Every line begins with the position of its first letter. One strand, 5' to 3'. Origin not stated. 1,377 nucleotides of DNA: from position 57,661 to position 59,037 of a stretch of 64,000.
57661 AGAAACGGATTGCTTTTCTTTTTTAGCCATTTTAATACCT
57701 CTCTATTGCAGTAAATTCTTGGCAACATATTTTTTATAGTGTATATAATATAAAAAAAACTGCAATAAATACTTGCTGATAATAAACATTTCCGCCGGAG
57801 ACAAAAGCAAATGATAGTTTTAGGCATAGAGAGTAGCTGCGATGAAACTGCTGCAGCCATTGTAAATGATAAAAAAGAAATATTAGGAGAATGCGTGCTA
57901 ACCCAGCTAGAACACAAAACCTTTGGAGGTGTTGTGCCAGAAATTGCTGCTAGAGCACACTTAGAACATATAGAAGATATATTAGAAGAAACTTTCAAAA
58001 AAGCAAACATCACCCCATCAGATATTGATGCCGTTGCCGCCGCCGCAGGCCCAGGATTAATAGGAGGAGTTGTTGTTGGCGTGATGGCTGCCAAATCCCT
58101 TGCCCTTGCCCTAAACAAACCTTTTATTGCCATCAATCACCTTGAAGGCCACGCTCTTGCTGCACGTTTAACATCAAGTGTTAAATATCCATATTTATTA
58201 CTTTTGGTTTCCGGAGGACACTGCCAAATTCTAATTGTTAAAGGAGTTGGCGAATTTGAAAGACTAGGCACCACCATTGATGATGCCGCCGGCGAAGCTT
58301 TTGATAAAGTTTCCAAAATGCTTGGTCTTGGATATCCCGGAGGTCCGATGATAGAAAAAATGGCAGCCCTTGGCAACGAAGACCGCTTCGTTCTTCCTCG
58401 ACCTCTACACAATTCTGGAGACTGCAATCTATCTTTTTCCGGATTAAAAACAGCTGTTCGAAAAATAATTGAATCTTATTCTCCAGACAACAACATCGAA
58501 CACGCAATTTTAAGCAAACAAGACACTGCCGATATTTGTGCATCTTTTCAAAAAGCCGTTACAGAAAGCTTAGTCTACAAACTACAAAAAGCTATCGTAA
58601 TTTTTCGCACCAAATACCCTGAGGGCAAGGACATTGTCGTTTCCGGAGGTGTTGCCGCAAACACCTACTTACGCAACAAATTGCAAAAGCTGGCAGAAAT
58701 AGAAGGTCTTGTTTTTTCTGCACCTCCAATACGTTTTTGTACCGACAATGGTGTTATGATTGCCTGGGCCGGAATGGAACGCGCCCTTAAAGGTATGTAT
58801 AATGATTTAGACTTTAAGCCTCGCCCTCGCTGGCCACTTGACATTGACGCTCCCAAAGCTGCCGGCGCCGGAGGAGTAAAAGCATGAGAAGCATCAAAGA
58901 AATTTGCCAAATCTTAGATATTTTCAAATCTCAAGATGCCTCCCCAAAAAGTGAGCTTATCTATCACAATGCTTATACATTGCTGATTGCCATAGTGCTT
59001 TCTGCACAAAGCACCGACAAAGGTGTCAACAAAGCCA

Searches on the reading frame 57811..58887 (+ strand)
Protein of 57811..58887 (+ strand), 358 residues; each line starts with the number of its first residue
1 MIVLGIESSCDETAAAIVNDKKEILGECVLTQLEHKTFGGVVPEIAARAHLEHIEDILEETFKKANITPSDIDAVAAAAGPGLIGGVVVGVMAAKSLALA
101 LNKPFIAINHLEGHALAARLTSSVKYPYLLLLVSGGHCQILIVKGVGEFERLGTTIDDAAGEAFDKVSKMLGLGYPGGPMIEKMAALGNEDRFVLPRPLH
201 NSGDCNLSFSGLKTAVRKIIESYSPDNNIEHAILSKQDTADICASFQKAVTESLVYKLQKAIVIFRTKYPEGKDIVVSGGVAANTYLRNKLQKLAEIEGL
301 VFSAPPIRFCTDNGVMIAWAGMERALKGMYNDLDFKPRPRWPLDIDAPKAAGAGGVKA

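Call 12: find_encoding_contigs(protein=window:57811-58887:+, flank=10000, max_places=1)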
Protein window:57811-58887:+ (358 aa): 23 contigs read that carry it; 1 place shown.
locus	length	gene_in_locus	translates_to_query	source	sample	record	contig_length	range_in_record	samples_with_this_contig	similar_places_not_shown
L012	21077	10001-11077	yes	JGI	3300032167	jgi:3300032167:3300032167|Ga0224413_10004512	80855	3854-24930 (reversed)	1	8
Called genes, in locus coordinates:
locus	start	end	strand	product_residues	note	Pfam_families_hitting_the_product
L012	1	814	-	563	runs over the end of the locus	PF01257:2Fe-2S_thioredx (weak), PF01512:Complex1_51K, PF10531:SLBB (weak), PF22461:SLBB_2 (faint), PF10589:NADH_4Fe-4S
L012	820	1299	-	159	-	PF01257:2Fe-2S_thioredx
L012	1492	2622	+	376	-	PF03739:LptF_LptG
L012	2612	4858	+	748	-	PF03968:LptD_N (weak), PF04453:LptD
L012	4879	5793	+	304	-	PF13623:SurA_N_2, PF13624:SurA_N_3, PF09312:SurA_N, PF13145:Rotamase_2, PF13616:Rotamase_3, PF00639:Rotamase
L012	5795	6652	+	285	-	PF00398:RrnaAD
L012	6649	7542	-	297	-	PF02899:Phage_int_SAM_1, PF13495:Phage_int_SAM_4 (weak), PF00589:Phage_integrase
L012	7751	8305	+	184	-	PF13189:Cytidylate_kin2 (faint), PF13238:AAA_18, PF13671:AAA_33 (faint), PF01202:SKI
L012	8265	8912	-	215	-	-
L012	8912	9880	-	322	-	-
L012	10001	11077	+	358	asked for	PF00814:TsaD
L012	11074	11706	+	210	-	PF00730:HhH-GPD, PF00633:HHH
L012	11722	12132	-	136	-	-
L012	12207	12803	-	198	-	PF09335:VTT_dom (weak)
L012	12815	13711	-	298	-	PF00763:THF_DHG_CYH, PF02882:THF_DHG_CYH_C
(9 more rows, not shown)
